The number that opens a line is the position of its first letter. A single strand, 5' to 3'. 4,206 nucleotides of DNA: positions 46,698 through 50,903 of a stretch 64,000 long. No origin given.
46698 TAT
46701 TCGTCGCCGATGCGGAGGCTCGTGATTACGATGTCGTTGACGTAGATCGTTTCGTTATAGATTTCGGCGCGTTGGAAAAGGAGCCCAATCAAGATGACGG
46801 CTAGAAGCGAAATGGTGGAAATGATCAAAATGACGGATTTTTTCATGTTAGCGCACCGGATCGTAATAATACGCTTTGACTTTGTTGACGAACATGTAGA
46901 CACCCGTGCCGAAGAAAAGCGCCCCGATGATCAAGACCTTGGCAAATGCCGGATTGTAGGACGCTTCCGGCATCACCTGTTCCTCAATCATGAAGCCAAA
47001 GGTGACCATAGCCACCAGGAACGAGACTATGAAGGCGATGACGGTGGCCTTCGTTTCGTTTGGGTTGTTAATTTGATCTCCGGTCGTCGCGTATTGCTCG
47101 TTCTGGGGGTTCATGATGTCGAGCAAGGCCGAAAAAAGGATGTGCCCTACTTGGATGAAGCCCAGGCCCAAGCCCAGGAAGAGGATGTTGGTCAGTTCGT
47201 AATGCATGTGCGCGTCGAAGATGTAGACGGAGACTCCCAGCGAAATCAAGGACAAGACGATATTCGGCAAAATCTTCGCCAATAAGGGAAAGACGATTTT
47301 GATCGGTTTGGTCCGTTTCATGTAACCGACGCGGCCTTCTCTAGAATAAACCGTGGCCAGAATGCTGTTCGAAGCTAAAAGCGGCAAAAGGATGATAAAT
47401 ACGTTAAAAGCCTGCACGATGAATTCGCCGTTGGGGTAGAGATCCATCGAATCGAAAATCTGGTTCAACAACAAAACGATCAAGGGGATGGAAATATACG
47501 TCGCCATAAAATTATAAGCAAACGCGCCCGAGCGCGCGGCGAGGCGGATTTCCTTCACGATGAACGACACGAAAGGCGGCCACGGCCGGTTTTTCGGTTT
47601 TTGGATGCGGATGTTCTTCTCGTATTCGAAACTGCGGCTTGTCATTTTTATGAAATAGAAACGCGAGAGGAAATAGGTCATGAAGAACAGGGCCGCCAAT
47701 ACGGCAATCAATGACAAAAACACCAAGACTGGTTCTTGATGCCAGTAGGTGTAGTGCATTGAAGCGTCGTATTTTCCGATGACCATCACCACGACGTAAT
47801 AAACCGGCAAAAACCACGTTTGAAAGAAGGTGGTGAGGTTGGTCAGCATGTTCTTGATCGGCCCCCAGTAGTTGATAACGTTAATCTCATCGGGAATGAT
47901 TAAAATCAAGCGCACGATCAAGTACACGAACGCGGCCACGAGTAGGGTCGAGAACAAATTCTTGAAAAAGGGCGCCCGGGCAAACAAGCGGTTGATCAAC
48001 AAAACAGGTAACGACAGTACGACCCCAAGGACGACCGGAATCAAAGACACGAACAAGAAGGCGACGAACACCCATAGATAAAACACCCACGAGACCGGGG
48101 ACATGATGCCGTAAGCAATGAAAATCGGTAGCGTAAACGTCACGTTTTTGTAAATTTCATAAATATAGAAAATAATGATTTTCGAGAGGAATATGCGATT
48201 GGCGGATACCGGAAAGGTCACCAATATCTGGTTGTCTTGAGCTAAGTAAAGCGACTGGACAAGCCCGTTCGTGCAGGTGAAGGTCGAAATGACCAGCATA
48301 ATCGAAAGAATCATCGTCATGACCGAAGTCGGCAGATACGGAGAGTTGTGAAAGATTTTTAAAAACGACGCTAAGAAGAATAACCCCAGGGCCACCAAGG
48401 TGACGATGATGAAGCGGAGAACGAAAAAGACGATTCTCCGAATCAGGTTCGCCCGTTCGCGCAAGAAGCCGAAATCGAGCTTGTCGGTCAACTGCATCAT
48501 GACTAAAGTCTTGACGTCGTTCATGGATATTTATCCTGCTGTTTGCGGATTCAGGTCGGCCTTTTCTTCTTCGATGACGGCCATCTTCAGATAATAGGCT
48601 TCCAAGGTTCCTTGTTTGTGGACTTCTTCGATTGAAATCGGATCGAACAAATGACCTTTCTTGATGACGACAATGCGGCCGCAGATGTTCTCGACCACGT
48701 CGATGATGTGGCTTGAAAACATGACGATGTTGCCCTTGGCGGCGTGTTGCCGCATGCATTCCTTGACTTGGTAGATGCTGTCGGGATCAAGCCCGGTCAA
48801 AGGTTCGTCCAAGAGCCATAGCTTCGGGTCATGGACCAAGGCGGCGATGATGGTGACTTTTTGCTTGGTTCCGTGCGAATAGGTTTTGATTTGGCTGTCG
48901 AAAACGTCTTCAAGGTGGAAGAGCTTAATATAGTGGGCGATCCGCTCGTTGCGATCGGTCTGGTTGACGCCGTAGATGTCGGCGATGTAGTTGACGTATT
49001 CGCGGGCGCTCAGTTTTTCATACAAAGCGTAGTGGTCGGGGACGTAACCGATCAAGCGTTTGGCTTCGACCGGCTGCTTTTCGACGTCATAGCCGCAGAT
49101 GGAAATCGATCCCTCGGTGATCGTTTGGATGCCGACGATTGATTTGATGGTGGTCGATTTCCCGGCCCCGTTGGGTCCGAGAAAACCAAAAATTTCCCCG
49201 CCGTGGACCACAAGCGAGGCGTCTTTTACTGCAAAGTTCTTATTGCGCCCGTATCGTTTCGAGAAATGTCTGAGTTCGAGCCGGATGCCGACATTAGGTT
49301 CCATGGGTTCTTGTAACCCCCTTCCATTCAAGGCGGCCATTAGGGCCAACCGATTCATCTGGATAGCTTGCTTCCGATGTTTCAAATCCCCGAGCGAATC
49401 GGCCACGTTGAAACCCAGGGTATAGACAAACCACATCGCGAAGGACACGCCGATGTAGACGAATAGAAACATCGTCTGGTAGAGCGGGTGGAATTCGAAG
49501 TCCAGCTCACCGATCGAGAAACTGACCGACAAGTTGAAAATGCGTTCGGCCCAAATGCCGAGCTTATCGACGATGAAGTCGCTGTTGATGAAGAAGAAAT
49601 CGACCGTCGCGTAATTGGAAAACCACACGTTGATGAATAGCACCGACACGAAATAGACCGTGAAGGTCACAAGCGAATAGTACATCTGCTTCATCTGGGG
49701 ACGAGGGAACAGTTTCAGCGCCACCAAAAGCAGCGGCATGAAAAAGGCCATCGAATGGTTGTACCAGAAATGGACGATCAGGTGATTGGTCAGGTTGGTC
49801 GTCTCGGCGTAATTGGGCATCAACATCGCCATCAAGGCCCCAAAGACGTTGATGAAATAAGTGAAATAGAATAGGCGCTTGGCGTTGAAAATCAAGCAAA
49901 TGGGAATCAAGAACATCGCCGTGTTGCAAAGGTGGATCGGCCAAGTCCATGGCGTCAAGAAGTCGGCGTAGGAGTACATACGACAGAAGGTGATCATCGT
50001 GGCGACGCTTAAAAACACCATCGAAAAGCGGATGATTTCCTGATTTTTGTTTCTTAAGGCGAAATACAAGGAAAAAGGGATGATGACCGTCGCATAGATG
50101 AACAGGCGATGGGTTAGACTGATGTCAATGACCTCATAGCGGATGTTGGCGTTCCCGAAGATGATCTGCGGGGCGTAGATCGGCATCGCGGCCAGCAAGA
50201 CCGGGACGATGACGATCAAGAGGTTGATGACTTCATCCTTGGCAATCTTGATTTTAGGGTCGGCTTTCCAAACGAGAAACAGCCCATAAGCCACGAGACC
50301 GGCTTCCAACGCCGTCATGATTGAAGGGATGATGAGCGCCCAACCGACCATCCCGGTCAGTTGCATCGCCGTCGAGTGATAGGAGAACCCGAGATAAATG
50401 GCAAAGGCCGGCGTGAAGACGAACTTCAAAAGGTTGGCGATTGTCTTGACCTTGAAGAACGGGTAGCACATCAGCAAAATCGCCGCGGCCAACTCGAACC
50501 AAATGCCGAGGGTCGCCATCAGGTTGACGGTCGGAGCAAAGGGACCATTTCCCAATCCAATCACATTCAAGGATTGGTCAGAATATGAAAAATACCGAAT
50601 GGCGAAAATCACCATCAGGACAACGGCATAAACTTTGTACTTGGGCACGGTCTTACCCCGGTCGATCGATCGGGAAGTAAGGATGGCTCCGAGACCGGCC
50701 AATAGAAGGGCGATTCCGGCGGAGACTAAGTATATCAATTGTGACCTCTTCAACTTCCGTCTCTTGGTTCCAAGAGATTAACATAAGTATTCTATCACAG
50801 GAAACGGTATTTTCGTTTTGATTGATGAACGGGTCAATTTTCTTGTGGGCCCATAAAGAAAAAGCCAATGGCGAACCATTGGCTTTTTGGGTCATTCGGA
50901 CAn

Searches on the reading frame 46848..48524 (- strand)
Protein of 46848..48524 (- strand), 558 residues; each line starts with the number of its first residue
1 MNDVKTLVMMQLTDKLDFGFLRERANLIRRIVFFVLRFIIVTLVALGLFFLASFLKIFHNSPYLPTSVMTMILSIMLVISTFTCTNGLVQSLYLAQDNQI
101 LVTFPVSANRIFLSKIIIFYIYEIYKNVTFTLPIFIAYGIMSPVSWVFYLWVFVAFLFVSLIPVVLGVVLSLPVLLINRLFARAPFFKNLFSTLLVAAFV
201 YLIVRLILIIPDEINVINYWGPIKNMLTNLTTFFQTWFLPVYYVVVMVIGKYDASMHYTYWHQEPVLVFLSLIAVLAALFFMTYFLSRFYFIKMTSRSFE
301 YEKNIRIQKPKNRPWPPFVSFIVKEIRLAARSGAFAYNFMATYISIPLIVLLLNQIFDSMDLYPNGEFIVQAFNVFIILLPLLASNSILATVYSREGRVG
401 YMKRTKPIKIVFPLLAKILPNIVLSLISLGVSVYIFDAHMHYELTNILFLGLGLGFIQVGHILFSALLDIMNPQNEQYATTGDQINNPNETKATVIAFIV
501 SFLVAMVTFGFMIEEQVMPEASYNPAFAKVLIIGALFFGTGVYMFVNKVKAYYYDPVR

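Call 9: search_protein_families(library=pfam, proteins=[window:46848-48524:-], max_evalue=0.001)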
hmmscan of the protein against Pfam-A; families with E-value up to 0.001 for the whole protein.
window:46848-48524:- (558 aa): 1 family
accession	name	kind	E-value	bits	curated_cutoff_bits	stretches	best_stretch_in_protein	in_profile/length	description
PF16949.11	ABC_tran_2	-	4.2e-10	39.5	25.7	1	34-343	16-325/542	Putative ATP-binding cassette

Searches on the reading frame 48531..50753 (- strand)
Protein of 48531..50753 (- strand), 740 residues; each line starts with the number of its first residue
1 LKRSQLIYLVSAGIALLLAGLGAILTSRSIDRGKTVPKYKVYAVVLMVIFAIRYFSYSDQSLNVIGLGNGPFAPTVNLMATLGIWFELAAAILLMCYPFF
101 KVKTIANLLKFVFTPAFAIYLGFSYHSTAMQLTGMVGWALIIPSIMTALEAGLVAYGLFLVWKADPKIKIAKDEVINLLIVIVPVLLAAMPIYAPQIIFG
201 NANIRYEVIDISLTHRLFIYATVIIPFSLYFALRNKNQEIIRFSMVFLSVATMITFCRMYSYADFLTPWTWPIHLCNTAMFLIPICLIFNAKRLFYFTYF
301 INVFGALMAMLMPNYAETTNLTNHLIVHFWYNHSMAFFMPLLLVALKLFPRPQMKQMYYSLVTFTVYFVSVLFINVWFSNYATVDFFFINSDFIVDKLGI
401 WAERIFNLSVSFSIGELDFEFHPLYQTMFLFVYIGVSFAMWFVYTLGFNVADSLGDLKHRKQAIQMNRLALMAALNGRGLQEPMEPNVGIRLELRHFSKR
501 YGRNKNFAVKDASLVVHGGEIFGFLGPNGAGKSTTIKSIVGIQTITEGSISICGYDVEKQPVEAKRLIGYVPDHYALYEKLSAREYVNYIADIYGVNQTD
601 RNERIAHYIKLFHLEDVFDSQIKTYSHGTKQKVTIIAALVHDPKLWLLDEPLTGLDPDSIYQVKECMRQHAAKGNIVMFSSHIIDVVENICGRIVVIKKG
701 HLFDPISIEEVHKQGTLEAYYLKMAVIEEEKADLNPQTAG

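Call 9: search_protein_families(library=pfam, proteins=[window:48531-50753:-], max_evalue=0.001)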
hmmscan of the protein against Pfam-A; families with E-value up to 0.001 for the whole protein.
window:48531-50753:- (740 aa): 3 families
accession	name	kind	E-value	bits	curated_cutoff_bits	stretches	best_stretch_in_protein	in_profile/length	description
PF00005.33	ABC_tran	-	5.8e-26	92.2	25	1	510-652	2-136/137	ABC transporter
PF14808.11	TMEM164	-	6.9e-18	65.4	25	1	219-402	15-199/217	TMEM164 family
PF13304.12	AAA_21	-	9.9e-09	36.1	27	1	622-683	235-299/304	AAA domain, putative AbiEii toxin, Type IV TA system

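Call 56: find_homologous_proteins(query=window:48531-50753:-, max_evalue=1e-20)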
Query window:48531-50753:- (740 aa): 828 proteins with E <= 1e-20 among 8000 candidates; the best 120 are listed.
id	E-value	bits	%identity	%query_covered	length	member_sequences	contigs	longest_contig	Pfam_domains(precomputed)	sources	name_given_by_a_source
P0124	0.0e+0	1640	100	98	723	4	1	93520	PF14808.12,PF00005.34,PF13304.13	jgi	jgi:ABC-2 type transport system ATP-binding protein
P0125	0.0e+0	1492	88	99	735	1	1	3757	PF14808.12,PF00005.34,PF13304.13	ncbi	-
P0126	0.0e+0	1460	86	99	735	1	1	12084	PF14808.12,PF00005.34,PF13304.13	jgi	jgi:ABC-2 type transport system ATP-binding protein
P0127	0.0e+0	1216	72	97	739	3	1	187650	PF14808.12,PF00005.34,PF13304.13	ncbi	ncbi:MAG: ATP-binding cassette domain-containing protein [Bacilli bacterium]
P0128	0.0e+0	1210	73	97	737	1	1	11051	PF14808.12,PF00005.34,PF13304.13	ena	-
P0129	0.0e+0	1209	72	97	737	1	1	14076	PF14808.12,PF00005.34,PF13304.13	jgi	-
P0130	0.0e+0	1209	72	97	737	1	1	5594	PF14808.12,PF00005.34,PF13304.13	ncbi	ncbi:MAG: ATP-binding cassette domain-containing protein [Bacilli bacterium]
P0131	0.0e+0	1208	74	93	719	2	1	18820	PF14808.12,PF00005.34,PF13304.13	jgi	jgi:ABC-2 type transport system ATP-binding protein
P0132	0.0e+0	1203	74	93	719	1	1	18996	PF14808.12,PF00005.34,PF13304.13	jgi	jgi:ABC-2 type transport system ATP-binding protein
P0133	0.0e+0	1203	74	93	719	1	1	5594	PF14808.12,PF00005.34,PF13304.13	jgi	-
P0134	0.0e+0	1200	72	97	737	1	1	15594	PF14808.12,PF00005.34,PF13304.13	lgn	-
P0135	0.0e+0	1198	71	98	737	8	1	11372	PF14808.12,PF00005.34,PF13304.13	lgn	-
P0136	0.0e+0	1198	71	98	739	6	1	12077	PF14808.12,PF00005.34,PF13304.13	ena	-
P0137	0.0e+0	1194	74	94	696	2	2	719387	PF14808.12,PF00005.34,PF13304.13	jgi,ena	-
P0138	0.0e+0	1184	70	98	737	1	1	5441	PF14808.12,PF00005.34,PF13304.13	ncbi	-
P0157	0.0e+0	1041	63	97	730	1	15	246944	PF14808.12,PF00005.34,PF13304.13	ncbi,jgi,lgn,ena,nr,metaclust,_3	ncbi:MAG: ATP-binding cassette domain-containing protein [Bacilli bacterium]|jgi:ABC-2 type transpor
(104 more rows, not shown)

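Call 58: find_encoding_contigs(protein=P0127, flank=6000, max_places=2)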
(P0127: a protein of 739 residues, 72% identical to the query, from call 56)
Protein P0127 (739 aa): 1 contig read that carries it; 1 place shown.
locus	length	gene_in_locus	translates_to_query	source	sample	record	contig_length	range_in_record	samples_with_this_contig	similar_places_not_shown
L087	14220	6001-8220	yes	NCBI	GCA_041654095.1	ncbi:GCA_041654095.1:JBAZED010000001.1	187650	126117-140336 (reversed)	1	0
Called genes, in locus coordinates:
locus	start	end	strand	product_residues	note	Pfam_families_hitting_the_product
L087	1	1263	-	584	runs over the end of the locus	PF01541:GIY-YIG, PF27096:UvrC_M, PF02151:UVR (weak), PF22920:UvrC_RNaseH, PF08459:UvrC_RNaseH_dom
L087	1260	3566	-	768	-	PF00488:MutS_V, PF01713:Smr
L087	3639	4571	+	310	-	PF11858:DUF3378, PF01351:RNase_HII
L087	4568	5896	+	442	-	PF00753:Lactamase_B (weak)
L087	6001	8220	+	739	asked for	PF14808:TMEM164, PF00005:ABC_tran, PF13304:AAA_21 (faint)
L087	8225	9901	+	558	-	PF16949:ABC_tran_2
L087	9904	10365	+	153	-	-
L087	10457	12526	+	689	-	-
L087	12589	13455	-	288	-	PF01479:S4, PF00849:PseudoU_synth_2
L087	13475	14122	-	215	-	PF01252:Peptidase_A8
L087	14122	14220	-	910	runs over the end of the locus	PF00133:tRNA-synt_1, PF09334:tRNA-synt_1g, PF01921:tRNA-synt_1f (weak), PF08264:Anticodon_1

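Call 59: find_encoding_contigs(protein=P0157, flank=6000, max_places=2)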
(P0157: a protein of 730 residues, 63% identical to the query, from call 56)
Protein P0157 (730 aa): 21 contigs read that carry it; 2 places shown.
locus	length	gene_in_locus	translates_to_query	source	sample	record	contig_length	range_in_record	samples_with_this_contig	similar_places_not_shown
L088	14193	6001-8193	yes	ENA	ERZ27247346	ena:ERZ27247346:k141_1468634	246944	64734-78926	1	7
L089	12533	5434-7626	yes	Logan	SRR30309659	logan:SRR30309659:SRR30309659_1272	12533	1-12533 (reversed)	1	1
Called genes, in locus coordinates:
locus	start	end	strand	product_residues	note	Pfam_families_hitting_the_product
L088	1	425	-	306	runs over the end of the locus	-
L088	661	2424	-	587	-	PF01541:GIY-YIG, PF27096:UvrC_M, PF22920:UvrC_RNaseH, PF08459:UvrC_RNaseH_dom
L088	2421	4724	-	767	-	PF00488:MutS_V, PF01713:Smr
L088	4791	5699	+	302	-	PF01351:RNase_HII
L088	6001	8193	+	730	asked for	PF14808:TMEM164, PF00005:ABC_tran, PF13304:AAA_21 (faint)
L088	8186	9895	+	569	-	-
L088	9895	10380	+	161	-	-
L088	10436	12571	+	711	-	-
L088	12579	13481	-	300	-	PF01479:S4, PF00849:PseudoU_synth_2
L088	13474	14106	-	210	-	PF01252:Peptidase_A8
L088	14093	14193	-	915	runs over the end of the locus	PF00133:tRNA-synt_1, PF09334:tRNA-synt_1g, PF01406:tRNA-synt_1e (weak), PF01921:tRNA-synt_1f (weak), PF08264:Anticodon_1, PF06827:zf-FPG_IleRS (weak)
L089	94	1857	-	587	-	PF01541:GIY-YIG, PF27096:UvrC_M, PF22920:UvrC_RNaseH, PF08459:UvrC_RNaseH_dom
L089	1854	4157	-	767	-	PF00488:MutS_V, PF01713:Smr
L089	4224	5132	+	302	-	PF01351:RNase_HII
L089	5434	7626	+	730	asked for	PF14808:TMEM164, PF00005:ABC_tran, PF13304:AAA_21 (faint)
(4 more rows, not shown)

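Call 60: find_encoding_contigs(protein=P0124, flank=4000, max_places=2)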
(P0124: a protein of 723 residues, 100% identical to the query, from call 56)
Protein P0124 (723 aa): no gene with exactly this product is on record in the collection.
